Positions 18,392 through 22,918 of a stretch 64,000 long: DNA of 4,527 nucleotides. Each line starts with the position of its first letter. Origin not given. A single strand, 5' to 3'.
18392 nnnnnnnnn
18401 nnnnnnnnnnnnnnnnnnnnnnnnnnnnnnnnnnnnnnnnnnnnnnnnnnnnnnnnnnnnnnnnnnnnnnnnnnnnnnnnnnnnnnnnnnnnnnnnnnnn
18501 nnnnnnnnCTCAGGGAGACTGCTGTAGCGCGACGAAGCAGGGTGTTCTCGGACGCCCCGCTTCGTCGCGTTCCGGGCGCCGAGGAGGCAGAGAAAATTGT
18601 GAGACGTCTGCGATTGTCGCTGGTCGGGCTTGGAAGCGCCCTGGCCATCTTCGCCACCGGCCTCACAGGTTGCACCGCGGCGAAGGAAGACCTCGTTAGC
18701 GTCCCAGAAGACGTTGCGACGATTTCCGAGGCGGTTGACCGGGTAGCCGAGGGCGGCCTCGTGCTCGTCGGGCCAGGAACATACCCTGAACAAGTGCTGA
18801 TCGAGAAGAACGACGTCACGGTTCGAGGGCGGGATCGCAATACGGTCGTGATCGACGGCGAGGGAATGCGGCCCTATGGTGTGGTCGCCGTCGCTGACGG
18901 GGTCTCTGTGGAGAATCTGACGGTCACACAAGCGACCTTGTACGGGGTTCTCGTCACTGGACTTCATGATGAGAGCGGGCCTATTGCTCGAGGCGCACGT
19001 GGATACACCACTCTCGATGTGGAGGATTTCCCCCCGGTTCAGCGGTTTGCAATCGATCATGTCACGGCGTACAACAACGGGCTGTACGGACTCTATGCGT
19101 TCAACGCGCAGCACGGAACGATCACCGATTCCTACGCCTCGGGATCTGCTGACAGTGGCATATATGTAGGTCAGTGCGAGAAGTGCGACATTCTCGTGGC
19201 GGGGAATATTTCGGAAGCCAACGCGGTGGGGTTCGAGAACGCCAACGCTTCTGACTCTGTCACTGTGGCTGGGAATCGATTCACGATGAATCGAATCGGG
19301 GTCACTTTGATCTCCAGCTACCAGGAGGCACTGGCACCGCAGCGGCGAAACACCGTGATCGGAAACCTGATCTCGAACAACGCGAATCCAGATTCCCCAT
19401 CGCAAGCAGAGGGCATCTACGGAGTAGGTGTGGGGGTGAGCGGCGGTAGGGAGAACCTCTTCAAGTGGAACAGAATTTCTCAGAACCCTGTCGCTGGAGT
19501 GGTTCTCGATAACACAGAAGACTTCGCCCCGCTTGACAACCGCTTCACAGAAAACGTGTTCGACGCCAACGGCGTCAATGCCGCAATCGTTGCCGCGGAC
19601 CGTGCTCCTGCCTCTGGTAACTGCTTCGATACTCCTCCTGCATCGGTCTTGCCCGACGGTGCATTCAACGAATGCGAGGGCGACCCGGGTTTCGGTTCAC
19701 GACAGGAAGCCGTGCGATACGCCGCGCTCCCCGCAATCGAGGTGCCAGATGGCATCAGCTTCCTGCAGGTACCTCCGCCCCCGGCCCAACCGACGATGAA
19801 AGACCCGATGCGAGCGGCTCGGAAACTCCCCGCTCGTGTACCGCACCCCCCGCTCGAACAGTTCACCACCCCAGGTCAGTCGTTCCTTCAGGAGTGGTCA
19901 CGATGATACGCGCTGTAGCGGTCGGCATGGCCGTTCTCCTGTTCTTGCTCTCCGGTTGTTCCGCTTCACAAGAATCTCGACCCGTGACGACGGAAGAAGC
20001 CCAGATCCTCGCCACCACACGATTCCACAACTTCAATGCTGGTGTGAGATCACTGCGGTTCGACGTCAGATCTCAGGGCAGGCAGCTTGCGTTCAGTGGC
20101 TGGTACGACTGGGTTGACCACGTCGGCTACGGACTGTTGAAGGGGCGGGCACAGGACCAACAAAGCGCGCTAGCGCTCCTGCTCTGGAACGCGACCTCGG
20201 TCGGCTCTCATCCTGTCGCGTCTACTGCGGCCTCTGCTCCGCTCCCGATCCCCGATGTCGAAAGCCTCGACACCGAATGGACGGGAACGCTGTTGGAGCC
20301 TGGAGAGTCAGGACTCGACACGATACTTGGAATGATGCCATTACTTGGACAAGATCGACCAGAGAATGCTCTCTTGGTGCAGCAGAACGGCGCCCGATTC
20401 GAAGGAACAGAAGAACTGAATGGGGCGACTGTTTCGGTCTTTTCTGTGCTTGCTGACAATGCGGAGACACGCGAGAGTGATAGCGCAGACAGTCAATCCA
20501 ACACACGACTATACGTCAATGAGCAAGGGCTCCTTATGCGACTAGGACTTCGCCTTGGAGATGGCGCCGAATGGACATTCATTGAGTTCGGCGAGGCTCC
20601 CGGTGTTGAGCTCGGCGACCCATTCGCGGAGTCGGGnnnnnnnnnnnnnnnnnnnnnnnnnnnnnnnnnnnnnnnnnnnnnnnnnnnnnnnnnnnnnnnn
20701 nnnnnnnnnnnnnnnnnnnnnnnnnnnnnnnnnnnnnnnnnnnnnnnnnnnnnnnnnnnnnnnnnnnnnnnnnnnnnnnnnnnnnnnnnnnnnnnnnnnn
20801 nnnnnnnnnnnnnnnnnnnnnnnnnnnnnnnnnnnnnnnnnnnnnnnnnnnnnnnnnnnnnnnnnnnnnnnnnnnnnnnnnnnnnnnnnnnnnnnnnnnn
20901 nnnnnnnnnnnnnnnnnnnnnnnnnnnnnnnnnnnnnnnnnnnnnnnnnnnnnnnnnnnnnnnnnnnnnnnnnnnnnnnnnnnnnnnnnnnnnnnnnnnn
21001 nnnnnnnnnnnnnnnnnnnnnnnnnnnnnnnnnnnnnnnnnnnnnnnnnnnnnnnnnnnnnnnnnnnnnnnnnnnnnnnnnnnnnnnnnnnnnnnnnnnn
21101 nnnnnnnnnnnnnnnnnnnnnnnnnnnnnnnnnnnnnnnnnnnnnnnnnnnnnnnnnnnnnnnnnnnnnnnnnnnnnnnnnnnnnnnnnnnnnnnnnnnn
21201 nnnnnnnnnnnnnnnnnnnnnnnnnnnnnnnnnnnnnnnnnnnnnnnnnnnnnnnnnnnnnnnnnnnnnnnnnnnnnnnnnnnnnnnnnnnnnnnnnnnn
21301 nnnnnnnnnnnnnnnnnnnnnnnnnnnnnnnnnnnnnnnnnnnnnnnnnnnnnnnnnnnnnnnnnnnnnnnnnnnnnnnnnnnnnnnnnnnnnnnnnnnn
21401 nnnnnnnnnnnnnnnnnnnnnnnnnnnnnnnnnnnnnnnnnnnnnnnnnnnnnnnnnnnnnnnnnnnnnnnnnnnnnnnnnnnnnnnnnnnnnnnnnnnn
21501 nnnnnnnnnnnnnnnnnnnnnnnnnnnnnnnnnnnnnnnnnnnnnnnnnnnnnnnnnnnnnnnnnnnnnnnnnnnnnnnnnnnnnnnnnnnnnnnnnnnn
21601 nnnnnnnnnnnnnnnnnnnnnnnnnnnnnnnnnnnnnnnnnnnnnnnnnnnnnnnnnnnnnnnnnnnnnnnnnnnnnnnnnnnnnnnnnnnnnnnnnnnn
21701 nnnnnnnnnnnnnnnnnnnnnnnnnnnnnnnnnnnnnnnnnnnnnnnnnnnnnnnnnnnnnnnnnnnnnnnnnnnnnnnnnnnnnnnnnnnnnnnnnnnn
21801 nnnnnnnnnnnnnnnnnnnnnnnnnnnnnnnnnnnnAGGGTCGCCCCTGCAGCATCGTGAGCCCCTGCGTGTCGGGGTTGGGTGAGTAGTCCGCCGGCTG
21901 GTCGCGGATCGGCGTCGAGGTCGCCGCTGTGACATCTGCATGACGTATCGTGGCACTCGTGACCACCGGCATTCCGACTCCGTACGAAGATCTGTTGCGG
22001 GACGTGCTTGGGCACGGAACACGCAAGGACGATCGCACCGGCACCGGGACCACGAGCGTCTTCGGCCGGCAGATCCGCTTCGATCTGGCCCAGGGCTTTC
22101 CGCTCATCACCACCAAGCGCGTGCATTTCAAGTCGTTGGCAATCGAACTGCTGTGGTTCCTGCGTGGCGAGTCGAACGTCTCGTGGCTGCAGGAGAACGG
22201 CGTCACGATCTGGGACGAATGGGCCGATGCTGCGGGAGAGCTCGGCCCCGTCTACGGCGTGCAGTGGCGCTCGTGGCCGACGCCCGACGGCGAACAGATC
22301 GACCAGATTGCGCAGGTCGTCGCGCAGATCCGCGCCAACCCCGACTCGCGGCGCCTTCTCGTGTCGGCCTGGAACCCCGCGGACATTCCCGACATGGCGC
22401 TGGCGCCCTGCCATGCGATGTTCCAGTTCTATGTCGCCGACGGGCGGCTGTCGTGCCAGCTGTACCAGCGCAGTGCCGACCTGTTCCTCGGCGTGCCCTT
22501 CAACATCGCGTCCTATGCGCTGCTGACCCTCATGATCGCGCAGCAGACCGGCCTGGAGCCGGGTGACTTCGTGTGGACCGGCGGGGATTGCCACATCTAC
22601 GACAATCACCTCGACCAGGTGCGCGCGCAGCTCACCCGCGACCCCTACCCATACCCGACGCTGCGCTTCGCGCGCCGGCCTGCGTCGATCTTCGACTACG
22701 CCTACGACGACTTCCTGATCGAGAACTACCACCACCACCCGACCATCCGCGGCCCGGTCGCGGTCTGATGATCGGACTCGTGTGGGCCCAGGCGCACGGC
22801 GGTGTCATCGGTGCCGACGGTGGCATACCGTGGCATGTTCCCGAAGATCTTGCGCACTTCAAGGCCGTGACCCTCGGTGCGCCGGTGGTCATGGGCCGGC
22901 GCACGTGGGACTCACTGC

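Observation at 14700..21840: Lower-GC ~7 kb insertion of exported-protein genes inside a housekeeping backbone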

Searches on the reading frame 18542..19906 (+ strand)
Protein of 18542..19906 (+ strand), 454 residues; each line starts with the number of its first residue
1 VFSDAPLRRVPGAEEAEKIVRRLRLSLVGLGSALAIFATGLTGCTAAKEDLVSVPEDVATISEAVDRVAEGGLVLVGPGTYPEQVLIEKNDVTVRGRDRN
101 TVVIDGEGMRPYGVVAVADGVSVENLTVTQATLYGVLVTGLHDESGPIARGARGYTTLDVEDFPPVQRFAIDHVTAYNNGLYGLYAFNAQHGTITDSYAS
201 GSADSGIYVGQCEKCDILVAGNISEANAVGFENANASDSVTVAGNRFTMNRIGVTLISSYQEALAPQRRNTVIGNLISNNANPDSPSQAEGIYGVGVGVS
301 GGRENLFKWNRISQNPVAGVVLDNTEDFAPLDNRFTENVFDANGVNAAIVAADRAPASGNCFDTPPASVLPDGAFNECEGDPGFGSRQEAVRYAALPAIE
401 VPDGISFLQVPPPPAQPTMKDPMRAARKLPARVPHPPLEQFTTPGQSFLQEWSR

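Call 5: search_protein_families(library=pfam, proteins=[window:18542-19906:+], max_evalue=0.01)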
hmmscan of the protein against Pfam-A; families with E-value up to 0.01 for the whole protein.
window:18542-19906:+ (454 aa): 2 families
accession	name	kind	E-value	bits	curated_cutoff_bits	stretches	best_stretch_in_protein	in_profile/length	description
PF13229.12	Beta_helix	-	4.5e-15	56.1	25.9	2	119-259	8-147/158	Right handed beta helix region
PF05048.19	NosD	-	1.9e-14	54.1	23.6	1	92-282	19-174/212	Periplasmic copper-binding protein (NosD)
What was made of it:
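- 18599..19906 (+): Cargo gene 2: a NosD-like right-handed beta-helix lipoprotein (lipobox LTGC). The likely start is the GTG at 18599, after a GAGGAGG ribosome-binding site; the ORF opens at 18542. PF13229 and PF05048 (call 5).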

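Call 31: search_solved_structures(query=window:18542-19906:+, max_evalue=0.01)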
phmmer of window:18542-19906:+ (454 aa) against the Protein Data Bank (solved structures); distinct sequences matched with E-value up to 0.01: 0.

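Call 40: search_protein_families(library=ncbifam, proteins=[window:18542-19906:+], max_evalue=0.01)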
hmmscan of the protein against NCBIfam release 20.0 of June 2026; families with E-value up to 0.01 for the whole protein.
window:18542-19906:+ (454 aa): 3 families
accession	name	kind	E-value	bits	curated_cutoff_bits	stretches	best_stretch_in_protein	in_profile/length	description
TIGR03805.1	beta_helix_1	subfamily_domain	5.2e-20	71.7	141.5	2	175-326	101-253/314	parallel beta-helix domain-containing protein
TIGR04247.1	NosD_copper_fam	subfamily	7.6e-13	47.8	300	2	61-130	1-66/377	nitrous oxide reductase family maturation protein NosD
TIGR03804.1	para_beta_helix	repeat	0.00061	19.4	19.45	0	183-215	1-32/44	parallel beta-helix repeat protein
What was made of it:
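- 18599..19906 (+): TIGR04247 NosD scores 47.8, far below the cutoff of 300 (call 40).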

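Call 41: search_dna_similar(query=window:18542-19906:+, collection=plasmids, mode=protein, max_rows=10)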
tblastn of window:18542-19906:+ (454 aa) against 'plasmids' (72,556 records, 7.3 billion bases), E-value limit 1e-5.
Records with a match: 9; places in all: 9; records where one place covers at least 80% of the query: 1.
Best place of each record, by identity: <60% 9.
By first word of the organism name: Streptomyces 5; Haladaptatus 1; Natrinema 1; Ruegeria 1; Hymenobacter 1.
By predicted mobility (MOB-suite, as given by PLSDB): non-mobilizable 6; mobilizable 3.
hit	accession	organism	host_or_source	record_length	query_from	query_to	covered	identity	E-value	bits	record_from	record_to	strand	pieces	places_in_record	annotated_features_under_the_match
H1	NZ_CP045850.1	Streptomyces clavuligerus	pure culture single spore ...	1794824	52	362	69%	48.9%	1e-72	256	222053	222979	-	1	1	none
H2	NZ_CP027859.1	Streptomyces clavuligerus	Cell culture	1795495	52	362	69%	48.9%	1e-72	256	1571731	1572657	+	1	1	none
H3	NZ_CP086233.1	Streptomyces clavuligerus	whole organism,soil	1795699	52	362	69%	48.9%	1e-72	256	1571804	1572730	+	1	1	none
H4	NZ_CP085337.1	Haladaptatus halobius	cell culture,saline soil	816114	38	422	85%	30.1%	9e-34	142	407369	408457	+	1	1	right-handed parallel beta-helix repeat-containing protein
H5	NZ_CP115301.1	Streptomyces camelliae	microorganism,rhizosphere soil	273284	53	327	61%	30.9%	1e-13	81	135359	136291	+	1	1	right-handed parallel beta-helix repeat-containing protein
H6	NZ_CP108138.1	Streptomyces sp. NBC_00184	-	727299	60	339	62%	26.6%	1e-6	59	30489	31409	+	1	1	right-handed parallel beta-helix repeat-containing protein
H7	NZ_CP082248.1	Natrinema sp. SYSU A 869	cell culture,salt lake sediment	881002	45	288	54%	29.9%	3e-26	119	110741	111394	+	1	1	right-handed parallel beta-helix repeat-containing protein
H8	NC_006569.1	Ruegeria pomeroyi DSS-3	-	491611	41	281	53%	25.1%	1e-8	65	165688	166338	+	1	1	parallel beta-helix domain-containing protein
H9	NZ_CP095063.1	Hymenobacter volaticus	single cell,air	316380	48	240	43%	29.4%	1e-8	65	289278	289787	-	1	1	parallel beta-helix domain-containing protein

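Call 43: get_annotated_region(hit=H2, flank=7000)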
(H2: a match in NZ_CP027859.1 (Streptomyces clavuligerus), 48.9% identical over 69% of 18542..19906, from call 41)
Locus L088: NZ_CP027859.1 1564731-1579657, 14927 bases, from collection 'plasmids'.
description: Streptomyces clavuligerus strain ATCC 27064 plasmid pCLA1, complete sequence
organism: Streptomyces clavuligerus (NCBI taxid 1901)
taxonomy: Bacteria; Actinomycetota; Actinomycetes; Kitasatosporales; Streptomycetaceae; Streptomyces; Streptomyces clavuligerus
host: -; source: Cell culture; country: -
typing (MOB-suite, as given by PLSDB): mobilizable; replicon rep_cluster_12,rep_cluster_1922; relaxase MOBP
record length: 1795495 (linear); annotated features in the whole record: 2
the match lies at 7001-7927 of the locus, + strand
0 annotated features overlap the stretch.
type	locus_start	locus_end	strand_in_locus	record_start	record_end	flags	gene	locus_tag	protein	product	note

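Call 65: find_related_loci(query=window:18542-19906:+, collection=metagenome_contigs, flank=10000)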
Query window:18542-19906:+ (454 aa) in metagenome_contigs; peptide patterns used: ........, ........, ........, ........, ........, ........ (x = any residue, [..] = any of these).
600 stretches matched a pattern (row limit reached: there are more); 29 encode a relative of the query (tblastn E <= 1e-3); 29 distinct loci.
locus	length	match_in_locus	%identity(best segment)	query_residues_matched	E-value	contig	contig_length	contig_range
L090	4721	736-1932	63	49-451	9e-164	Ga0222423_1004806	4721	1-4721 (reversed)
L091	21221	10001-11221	63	42-444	2e-154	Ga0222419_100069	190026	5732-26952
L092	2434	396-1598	63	49-454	3e-162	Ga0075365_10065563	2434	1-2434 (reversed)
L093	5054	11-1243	58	40-451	4e-146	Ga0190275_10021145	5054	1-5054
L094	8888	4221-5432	57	45-444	2e-139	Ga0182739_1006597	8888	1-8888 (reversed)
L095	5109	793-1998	58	46-451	2e-140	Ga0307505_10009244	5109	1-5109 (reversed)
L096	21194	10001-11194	59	52-454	4e-138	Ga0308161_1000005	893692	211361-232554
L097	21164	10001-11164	64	50-441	2e-138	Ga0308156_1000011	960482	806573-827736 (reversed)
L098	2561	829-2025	56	51-451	1e-145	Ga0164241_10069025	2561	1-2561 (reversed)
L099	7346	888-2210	54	6-451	1e-137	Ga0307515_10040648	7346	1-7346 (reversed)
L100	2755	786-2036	54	7-417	2e-141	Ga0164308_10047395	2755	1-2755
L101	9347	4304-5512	59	52-453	3e-134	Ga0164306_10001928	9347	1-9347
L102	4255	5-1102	57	80-453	4e-136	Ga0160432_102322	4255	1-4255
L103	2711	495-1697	56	46-452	6e-140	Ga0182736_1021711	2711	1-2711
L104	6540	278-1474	54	49-449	1e-132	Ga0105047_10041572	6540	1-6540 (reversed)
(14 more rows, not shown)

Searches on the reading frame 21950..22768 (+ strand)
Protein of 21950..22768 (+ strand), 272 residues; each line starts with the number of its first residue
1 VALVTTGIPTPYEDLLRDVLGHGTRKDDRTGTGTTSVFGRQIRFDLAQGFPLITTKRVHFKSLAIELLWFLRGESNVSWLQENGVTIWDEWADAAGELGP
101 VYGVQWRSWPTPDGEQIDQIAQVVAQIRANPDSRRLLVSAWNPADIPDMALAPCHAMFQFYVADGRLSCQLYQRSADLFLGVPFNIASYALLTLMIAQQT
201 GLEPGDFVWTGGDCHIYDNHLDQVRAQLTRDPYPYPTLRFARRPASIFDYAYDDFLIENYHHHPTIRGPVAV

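Call 5: search_protein_families(library=pfam, proteins=[window:21950-22768:+], max_evalue=0.01)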
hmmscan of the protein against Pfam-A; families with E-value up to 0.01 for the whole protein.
window:21950-22768:+ (272 aa): 1 family
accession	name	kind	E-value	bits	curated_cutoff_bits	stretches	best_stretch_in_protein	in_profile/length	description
PF00303.24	Thymidylat_synt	-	1e-123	412.2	24.3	1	11-272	2-266/266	Thymidylate synthase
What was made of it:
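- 21950..22768 (+): Native thyA (flank). Similarity to relatives resumes at about 21945. PF00303, E = 1e-123 (call 5).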

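Call 8: find_related_loci(query=window:21950-22768:+, collection=genome_contigs, flank=10000)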
Query window:21950-22768:+ (272 aa) in genome_contigs; peptide patterns used: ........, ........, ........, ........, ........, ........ (x = any residue, [..] = any of these).
599 stretches matched a pattern (row limit reached: there are more); 591 encode a relative of the query (tblastn E <= 1e-3); the best 80 are kept; 80 distinct loci.
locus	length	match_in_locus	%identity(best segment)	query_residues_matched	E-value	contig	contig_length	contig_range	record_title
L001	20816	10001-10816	88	1-272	2e-167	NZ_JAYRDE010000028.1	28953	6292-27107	MAG: Microbacterium sp. isolate SH_SHASGE1bin.2 NODE_1152_length_28953_cov_1.932387, whole genome shotgun sequence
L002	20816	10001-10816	88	1-272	4e-167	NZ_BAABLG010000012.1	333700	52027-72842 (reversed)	Microbacterium jejuense strain JCM 18734 sequence12, whole genome shotgun sequence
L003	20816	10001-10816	87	1-272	3e-166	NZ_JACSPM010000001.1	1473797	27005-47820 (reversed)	Microbacterium gallinarum strain Sa1CUA4 NODE_1_length_1473797_cov_45.653892, whole genome shotgun sequence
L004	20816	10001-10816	88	1-272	6e-166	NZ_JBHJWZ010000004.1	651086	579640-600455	Microbacterium sp. NPDC056044 NPDC056044_T25_F2.ctg-0004, whole genome shotgun sequence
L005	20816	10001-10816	88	1-272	1e-165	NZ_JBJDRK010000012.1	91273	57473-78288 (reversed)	Microbacterium sp. ZW T2_14 ZW_T2_14_contig_012, whole genome shotgun sequence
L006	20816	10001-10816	86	1-272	5e-164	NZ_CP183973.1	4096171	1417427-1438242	Microbacterium sp. E-13 chromosome, complete genome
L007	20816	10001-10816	87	1-272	4e-164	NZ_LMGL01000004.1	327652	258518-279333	Microbacterium sp. Root166 contig_4, whole genome shotgun sequence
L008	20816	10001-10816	87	1-272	3e-164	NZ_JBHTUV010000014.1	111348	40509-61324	Microbacterium sp. NPDC056569 NPDC056569_384_A2.ctg-0014, whole genome shotgun sequence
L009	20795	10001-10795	87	3-267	1e-163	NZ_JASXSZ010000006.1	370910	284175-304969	Microbacterium candidum strain ASV49 Scaffold6, whole genome shotgun sequence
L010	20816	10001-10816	86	1-272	9e-164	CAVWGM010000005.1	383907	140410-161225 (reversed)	MAG: uncultured Actinomycetota bacterium isolate MFD01275.bin.1.178 genome assembly, contig: contig_8158, whole genome s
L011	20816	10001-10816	86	1-272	2e-163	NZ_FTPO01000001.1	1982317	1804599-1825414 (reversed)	Microbacterium sp. RU33B, whole genome shotgun sequence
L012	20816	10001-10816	86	1-272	2e-163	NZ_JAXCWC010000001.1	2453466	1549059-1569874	Microbacterium sp. CFBP9034 CFBP9034_1, whole genome shotgun sequence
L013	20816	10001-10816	86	1-272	2e-162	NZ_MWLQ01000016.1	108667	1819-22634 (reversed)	Microbacterium sp. B35-30 B35-30_R1_contig_15, whole genome shotgun sequence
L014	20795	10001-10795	88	3-267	8e-161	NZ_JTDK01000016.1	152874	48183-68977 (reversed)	Microbacterium mangrovi strain MUSC 115 Contig16, whole genome shotgun sequence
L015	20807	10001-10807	86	4-272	8e-161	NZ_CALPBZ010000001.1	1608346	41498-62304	Microbacterium sp. Marseille-Q6648 contig00001, whole genome shotgun sequence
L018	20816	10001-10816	83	1-272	8e-160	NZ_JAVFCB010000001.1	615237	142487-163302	Microbacterium capsulatum strain ASV81 Scaffold1, whole genome shotgun sequence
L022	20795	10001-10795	85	8-272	2e-159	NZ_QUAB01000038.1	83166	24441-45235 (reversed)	Microbacterium bovistercoris strain NEAU-LLE C309, whole genome shotgun sequence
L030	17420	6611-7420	83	3-272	4e-157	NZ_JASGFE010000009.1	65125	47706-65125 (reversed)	MAG: Microbacterium sp. isolate 1H019 JMF-2111-06-0001.hyb.bin.19_8, whole genome shotgun sequence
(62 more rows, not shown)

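Call 15: find_encoding_contigs(protein=window:21950-22768:+, flank=10000, max_places=10)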
Protein window:21950-22768:+ (272 aa): no gene with exactly this product is on record in the collection.

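Call 78: search_protein_families(library=pfam, proteins=[L002:7380-8306:-, L002:8299-8724:-, L002:8841-9452:-, L002:9439-9882:-], max_evalue=0.01)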
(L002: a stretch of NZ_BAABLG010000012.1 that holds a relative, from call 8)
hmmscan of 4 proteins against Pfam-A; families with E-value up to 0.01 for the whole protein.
L002:7380-8306:- (308 aa): 3 families
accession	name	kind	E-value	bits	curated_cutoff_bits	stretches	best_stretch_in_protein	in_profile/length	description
PF01370.27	Epimerase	-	2e-14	54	20.9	1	13-220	1-227/240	NAD dependent epimerase/dehydratase family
PF08338.16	DUF1731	-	3.6e-12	46.2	27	1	255-302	1-46/47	Domain of unknown function (DUF1731)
PF13460.12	NAD_binding_10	-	1e-05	26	27.2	1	17-133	1-109/184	NAD(P)H-binding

L002:8299-8724:- (141 aa): 1 family
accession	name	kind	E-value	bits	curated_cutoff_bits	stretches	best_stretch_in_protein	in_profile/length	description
PF02566.24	OsmC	-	6.2e-17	62.3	27.5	1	46-137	5-100/100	OsmC-like protein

L002:8841-9452:- (203 aa): 1 family
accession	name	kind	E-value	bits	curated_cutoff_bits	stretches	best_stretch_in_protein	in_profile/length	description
PF14340.12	DUF4395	-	1.9e-34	119.2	24.5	1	20-191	1-130/130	Domain of unknown function (DUF4395)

L002:9439-9882:- (147 aa): 1 family
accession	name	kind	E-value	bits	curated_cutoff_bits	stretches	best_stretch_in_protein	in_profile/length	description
PF00085.26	Thioredoxin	-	6.5e-06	26.5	23.5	1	56-133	20-97/103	Thioredoxin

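Call 84: search_protein_families(library=pfam, proteins=[L011:5579-6892:+, L011:6989-7942:+, L011:2584-4914:+, L022:2729-5875:+, L022:5934-6764:-, L022:6761-7771:-, L018:7652-8917:+, L018:6295-7920:-, L030:4061-5155:+], max_evalue=0.00001)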
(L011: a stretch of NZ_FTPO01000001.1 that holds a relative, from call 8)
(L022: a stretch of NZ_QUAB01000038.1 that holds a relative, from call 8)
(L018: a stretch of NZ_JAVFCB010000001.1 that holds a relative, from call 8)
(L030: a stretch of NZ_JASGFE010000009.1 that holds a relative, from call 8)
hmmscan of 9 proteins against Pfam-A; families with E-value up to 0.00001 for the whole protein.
L011:5579-6892:+ (437 aa): 2 families
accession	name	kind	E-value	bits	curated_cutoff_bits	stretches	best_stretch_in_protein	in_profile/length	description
PF12704.14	MacB_PCD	-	2.2e-19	71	27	1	57-255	2-180/207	MacB-like periplasmic core domain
PF02687.27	FtsX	-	2.2e-19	70.1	25.5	1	316-429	2-120/120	FtsX-like permease C-terminal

L011:6989-7942:+ (317 aa): 0 families

L011:2584-4914:+ (776 aa): 0 families

L022:2729-5875:+ (1048 aa): 1 family
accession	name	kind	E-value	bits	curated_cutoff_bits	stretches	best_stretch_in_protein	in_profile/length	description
PF03704.23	BTAD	-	7.9e-23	81.9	22.1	1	85-228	1-146/146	Bacterial transcriptional activator domain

L022:5934-6764:- (276 aa): 2 families
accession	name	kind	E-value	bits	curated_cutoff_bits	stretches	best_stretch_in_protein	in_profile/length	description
PF01061.29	ABC2_membrane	-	4.4e-31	108.5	26.9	1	32-239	3-208/211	ABC-2 type transporter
PF12698.13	ABC2_membrane_3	-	1.4e-13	51.1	31.6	1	73-267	154-344/347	ABC-2 family transporter protein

L022:6761-7771:- (336 aa): 3 families
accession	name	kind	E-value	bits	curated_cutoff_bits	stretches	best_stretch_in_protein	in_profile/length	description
PF00005.33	ABC_tran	-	1.4e-30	107.1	25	1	26-169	2-137/137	ABC transporter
PF13304.12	AAA_21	-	8.8e-11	42.8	27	1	128-197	225-297/304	AAA domain, putative AbiEii toxin, Type IV TA system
PF13732.12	DrrA1-3_C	-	4.8e-06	27.6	27.4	1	222-310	1-79/81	ATP-binding protein DrrA1-3-like, C-terminal domain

L018:7652-8917:+ (421 aa): 2 families
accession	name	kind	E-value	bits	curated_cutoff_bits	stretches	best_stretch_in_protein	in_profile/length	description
PF07005.16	SBD_N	-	3.8e-10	40.4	25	1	37-164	1-126/230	Sugar-binding N-terminal domain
PF17042.10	NBD_C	-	1.1e-07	33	28.3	1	323-411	81-168/168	Nucleotide-binding C-terminal domain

L018:6295-7920:- (541 aa): 1 family
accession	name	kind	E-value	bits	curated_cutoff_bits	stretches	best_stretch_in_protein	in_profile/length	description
PF13556.12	HTH_30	-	1.3e-19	70.1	27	1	466-524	1-59/59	PucR C-terminal helix-turn-helix domain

L030:4061-5155:+ (364 aa): 3 families
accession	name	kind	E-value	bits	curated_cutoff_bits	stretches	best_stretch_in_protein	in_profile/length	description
PF08240.17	ADH_N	-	6.5e-25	87.8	23.5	1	44-158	2-101/104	Alcohol dehydrogenase GroES-like domain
PF00107.32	ADH_zinc_N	-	7.8e-19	68.3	31.8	1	201-326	1-126/129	Zinc-binding dehydrogenase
PF13602.12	ADH_zinc_N_2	-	6e-13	50.3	27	1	247-362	15-134/134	Zinc-binding dehydrogenase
